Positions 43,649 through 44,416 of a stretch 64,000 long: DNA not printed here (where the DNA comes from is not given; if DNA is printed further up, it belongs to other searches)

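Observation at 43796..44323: ComK-like competence master regulator inserted between dnaN and recF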

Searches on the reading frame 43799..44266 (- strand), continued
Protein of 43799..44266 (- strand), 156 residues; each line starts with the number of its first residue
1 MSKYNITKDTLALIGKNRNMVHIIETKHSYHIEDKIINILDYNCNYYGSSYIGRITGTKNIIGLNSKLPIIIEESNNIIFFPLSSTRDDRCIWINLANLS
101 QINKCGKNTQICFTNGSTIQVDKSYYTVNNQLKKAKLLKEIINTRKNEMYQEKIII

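Call 28: list_cluster_members(proteins=[P0088, P0002, P0009, P0061, P0083])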
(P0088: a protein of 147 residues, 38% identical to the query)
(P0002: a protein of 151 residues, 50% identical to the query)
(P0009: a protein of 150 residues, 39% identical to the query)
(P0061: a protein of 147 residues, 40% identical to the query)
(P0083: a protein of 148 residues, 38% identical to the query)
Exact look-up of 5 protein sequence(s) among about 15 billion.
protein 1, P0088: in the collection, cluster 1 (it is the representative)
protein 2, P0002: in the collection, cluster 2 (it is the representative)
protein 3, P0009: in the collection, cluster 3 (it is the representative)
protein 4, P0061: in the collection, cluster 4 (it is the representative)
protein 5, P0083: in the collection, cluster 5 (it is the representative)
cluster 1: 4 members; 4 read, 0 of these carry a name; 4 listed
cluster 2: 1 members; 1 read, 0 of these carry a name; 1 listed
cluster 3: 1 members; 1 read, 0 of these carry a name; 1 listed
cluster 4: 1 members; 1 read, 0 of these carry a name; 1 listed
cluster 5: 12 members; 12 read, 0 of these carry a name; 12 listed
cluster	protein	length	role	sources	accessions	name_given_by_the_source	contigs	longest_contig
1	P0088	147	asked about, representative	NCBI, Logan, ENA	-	-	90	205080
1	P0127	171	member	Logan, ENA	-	-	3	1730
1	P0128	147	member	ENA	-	-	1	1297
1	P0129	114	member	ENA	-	-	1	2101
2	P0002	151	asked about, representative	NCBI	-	-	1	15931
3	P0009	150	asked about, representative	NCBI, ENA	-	-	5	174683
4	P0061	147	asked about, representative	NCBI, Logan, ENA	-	-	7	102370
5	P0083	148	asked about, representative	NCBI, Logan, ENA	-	-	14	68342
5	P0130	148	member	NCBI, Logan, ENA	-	-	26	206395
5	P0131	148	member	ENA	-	-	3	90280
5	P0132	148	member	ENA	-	-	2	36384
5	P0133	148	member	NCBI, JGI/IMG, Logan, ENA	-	-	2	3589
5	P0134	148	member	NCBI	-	-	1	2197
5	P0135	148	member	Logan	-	-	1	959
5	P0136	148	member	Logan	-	-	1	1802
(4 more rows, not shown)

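Call 37: predict_structure(alignment_id=A2)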
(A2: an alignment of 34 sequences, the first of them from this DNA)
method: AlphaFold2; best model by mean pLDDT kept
length: 156 residues; sequences in the alignment: 34
mean_pLDDT: 93.4   pTM: 0.86
mean pLDDT of the five models: 93.4, 92.9, 92.8, 92.3, 91.7
residues with pLDDT >= 90: 134; 70-90: 19; 50-70: 3; < 50: 0
segments of 3 or more residues with pLDDT < 50: none
pLDDT, mean of each block of 10 residues (from residue 1): 88 96 96 95 96 95 92 94 93 97 96 96 96 96 88 72
secondary structure, 60 per line:
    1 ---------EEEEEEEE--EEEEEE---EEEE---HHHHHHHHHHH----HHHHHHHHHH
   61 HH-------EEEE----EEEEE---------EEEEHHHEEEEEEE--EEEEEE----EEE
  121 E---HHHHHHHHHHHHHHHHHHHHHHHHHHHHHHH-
elements in order: E10-17 E20-25 E29-32 H36-46 H51-62 E70-73 E78-82 E92-95 E99-105 E108-113 E118-121 H125-155

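Call 40: find_related_loci(query=A2, collection=metagenome_contigs, flank=3500)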
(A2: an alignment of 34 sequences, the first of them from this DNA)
Query A2 (156 aa) in metagenome_contigs; peptide patterns used: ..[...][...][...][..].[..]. (x = any residue, [..] = any of these).
600 stretches matched a pattern (row limit reached: there are more); 221 encode a relative of the query (tblastn E <= 1e-3); the best 80 are kept; 80 distinct loci.
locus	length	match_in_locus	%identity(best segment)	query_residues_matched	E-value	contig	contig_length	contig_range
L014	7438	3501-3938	39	1-146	8e-38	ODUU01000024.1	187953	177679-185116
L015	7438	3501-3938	39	1-146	8e-38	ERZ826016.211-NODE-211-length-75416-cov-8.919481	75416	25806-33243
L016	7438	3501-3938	39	1-146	1e-37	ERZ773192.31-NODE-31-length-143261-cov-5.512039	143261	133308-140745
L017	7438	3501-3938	39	1-146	8e-38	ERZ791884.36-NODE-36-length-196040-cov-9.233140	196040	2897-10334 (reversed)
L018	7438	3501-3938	39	1-146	8e-38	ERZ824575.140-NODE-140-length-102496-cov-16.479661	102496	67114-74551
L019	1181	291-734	41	1-148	1e-38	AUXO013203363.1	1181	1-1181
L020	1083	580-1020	45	1-147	7e-38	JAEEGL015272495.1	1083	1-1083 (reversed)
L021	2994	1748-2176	38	1-143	5e-36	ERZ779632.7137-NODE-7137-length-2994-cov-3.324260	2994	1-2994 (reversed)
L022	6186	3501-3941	41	1-147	1e-35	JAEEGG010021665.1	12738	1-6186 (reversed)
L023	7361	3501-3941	41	1-147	1e-35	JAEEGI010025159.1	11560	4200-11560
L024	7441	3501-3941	41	1-147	1e-35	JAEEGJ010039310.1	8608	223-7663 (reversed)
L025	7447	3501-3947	42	1-149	4e-35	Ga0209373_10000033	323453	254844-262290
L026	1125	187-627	39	1-147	2e-36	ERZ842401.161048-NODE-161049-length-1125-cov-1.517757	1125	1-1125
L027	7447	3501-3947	44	3-150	5e-35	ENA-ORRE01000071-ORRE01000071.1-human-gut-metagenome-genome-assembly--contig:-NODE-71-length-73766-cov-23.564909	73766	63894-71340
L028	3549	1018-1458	44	1-147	9e-35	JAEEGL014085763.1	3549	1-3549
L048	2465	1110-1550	39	1-146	1e-32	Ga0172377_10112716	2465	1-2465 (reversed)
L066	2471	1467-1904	40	1-146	7e-32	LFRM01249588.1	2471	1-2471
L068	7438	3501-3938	38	1-146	6e-32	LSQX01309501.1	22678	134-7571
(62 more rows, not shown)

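Call 58: fold_search(model_id=the predicted structure, library=pdb)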
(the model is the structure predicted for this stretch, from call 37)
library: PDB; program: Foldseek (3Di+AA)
matches with E <= 10: 1095; with E <= 0.001: 0
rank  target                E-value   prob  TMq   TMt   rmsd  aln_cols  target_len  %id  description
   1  3d6w_B                6.8e-03  1.00  0.37  0.50   6.2       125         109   11  LytTr DNA-binding domain of putative methyl-accepting/DNA response regulator from Bacillus cereus. (released 2008-07-15)
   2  3d6w_A                1.3e-02  1.00  0.38  0.51   6.1       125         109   11  LytTr DNA-binding domain of putative methyl-accepting/DNA response regulator from Bacillus cereus. (released 2008-07-15)
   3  4cbv_D                3.1e-02  0.98  0.39  0.27   4.8       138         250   12  X-ray structure of full-length ComE from Streptococcus pneumoniae. (released 2014-02-12)
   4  4cbv_F                4.2e-02  0.97  0.41  0.28   6.1       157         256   11  X-ray structure of full-length ComE from Streptococcus pneumoniae. (released 2014-02-12)
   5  4cbv_A                5.0e-02  0.96  0.40  0.27   5.5       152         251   12  X-ray structure of full-length ComE from Streptococcus pneumoniae. (released 2014-02-12)
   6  3ulc                  5.7e-02  0.44  0.23  0.30   8.2        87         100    7  Crystal structure of the pleckstrin homology domain of Saccharomyces cerevisiae Avo1, a TORC2 subunit, in the P3121 crys (released 2012-04-11)
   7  3p1l                  6.4e-02  0.21  0.18  0.09  14.5       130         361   11  Crystal structure of Escherichia coli BamB, a lipoprotein component of the beta-barrel assembly machinery complex, nativ (released 2010-12-22)
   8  4cbv_E                6.8e-02  0.99  0.43  0.29   4.1       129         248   10  X-ray structure of full-length ComE from Streptococcus pneumoniae. (released 2014-02-12)
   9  4xqn_A                7.2e-02  0.98  0.35  0.53   5.8       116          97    9  Crystal structure of AgrA LytTR domain in complex with promoters (released 2016-04-06)
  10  3ulb_A                1.0e-01  0.30  0.23  0.29   8.3        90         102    7  Crystal structure of the pleckstrin homology domain of Saccharomyces cerevisiae Avo1, a TORC2 subunit, in the P212121  (released 2012-04-11)
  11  4xqj_A                1.1e-01  0.92  0.34  0.51   6.7       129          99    8  Crystal structure of AgrA LytTR domain in complex with promoters (released 2016-04-06)
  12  1kz7_C                1.2e-01  0.44  0.25  0.14   7.7       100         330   12  Crystal Structure of the DH/PH Fragment of Murine Dbs in Complex with the Placental Isoform of Human Cdc42 (released 2002-03-20)
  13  4cbv_C                1.3e-01  0.89  0.40  0.28   5.3       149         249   13  X-ray structure of full-length ComE from Streptococcus pneumoniae. (released 2014-02-12)
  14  4xqj_D                1.4e-01  0.91  0.31  0.47   6.7       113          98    8  Crystal structure of AgrA LytTR domain in complex with promoters (released 2016-04-06)
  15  1k0g_B                1.5e-01  0.21  0.24  0.10  14.6       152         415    6  THE CRYSTAL STRUCTURE OF AMINODEOXYCHORISMATE SYNTHASE FROM PHOSPHATE GROWN CRYSTALS (released 2002-02-27)
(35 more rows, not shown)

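Call 70: search_protein_families(library=pfam, proteins=[L068:5-1396:+, L068:1400-3391:+, L068:3501-3947:+, L068:4009-5100:+, L068:5113-5769:+, L068:5723-6373:+, L006:6508-7071:+], max_evalue=0.00001)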
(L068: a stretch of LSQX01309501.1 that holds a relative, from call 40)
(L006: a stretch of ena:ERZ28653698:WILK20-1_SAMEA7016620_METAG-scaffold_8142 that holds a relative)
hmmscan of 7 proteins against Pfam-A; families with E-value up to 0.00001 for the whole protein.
L068:5-1396:+ (463 aa): 3 families
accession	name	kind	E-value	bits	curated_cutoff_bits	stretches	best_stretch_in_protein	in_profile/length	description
PF13361.12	UvrD_C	-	8.4e-78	262.7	25.6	1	44-364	2-347/350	UvrD-like helicase C-terminal domain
PF13538.12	UvrD_C_2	-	1.4e-10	41.3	27.4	1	305-363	3-52/52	UvrD-like helicase C-terminal domain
PF00580.27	UvrD-helicase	-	4.4e-09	36.9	23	1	1-38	234-271/271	UvrD/REP helicase N-terminal domain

L068:1400-3391:+ (663 aa): 8 families
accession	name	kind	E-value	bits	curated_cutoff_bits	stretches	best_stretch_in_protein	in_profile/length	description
PF01653.23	DNA_ligase_aden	-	2.6e-92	309.3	27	1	68-310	3-253/253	NAD-dependent DNA ligase adenylation domain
PF03120.22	DNA_ligase_OB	-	1.6e-31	108.5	32.9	1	314-390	2-78/79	NAD-dependent DNA ligase OB-fold domain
PF12826.13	HHH_2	-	3e-21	75.8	27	1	503-566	1-64/64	Helix-hairpin-helix motif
PF00533.33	BRCT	-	2.4e-18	66.6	21.3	1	587-661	2-78/78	BRCA1 C Terminus (BRCT) domain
PF14520.12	HHH_5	-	5.8e-11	43.1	27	1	504-555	1-53/57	Helix-hairpin-helix domain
PF03119.21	DNA_ligase_ZBD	-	2.3e-08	34.2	25.8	1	399-425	1-27/27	NAD-dependent DNA ligase C4 zinc finger domain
PF22745.1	Nlig-Ia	-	1.2e-07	32.7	27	1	18-50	17-49/92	DNA ligase-like, N-terminal NAD+-binding domain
PF12738.14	PTCB-BRCT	-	4e-06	27.2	22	0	596-653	3-60/63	twin BRCT domain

L068:3501-3947:+ (148 aa): 1 family
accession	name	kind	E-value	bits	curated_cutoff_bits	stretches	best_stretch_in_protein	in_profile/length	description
PF06338.17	ComK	-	1e-45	155.7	22.3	1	2-145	2-150/152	ComK protein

L068:4009-5100:+ (363 aa): 3 families
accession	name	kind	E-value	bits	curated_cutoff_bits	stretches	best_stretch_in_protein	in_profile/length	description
PF01743.26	PolyA_pol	-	1.1e-31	110.2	23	1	19-138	1-126/126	Poly A polymerase head domain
PF13735.12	tRNA_NucTran2_2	-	8.8e-10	39.2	27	1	258-355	42-147/149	tRNA nucleotidyltransferase domain 2 putative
PF12627.12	PolyA_pol_RNAbd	-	3.9e-09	36.6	22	1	165-220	1-56/64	Probable RNA and SrmB- binding site of polymerase A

L068:5113-5769:+ (218 aa): 2 families
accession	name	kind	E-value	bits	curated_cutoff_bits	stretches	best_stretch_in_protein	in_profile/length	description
PF07261.16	DnaB_2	-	2.4e-22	78.9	22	1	123-194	1-73/74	Replication initiation and membrane attachment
PF21984.2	DnaD_N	-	1.9e-11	44.4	27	1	19-117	1-100/101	DnaD N-terminal domain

L068:5723-6373:+ (216 aa): 2 families
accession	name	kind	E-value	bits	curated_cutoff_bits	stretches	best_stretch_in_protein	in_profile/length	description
PF00730.31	HhH-GPD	-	4.9e-22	78.7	26.2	1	39-173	1-107/108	HhH-GPD superfamily base excision DNA repair protein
PF00633.29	HHH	-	7e-08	32.4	24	1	103-131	1-29/30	Helix-hairpin-helix motif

L006:6508-7071:+ (187 aa): 0 families

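Call 78: search_protein_representatives(protein=window:43799-44266:-)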
Query: 156 residues. Proteins with E-value up to 0.001 (for the whole library): 982; up to 1e-10: 291; up to 1e-30: 1. The best 150 are listed.
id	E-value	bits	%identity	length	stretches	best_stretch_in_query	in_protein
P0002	5.6e-39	149.5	50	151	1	2-149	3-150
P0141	4.0e-29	117.6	43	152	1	3-148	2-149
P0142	1.4e-28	115.8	40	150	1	3-148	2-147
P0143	3.3e-27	111.4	41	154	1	3-145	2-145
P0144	3.2e-26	108.1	39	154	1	2-154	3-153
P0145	3.6e-26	108.0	35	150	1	2-146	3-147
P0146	8.0e-26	106.8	40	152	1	1-148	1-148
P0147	2.1e-25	105.5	38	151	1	2-143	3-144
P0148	2.8e-25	105.1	40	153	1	3-148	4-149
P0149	1.1e-24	103.1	37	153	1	1-147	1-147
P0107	1.6e-24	102.6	37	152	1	3-145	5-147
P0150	2.9e-24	101.8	42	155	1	3-146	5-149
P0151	3.6e-24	101.5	37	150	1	3-141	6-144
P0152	4.4e-24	101.2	37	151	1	2-146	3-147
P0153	4.3e-23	98.0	36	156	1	3-148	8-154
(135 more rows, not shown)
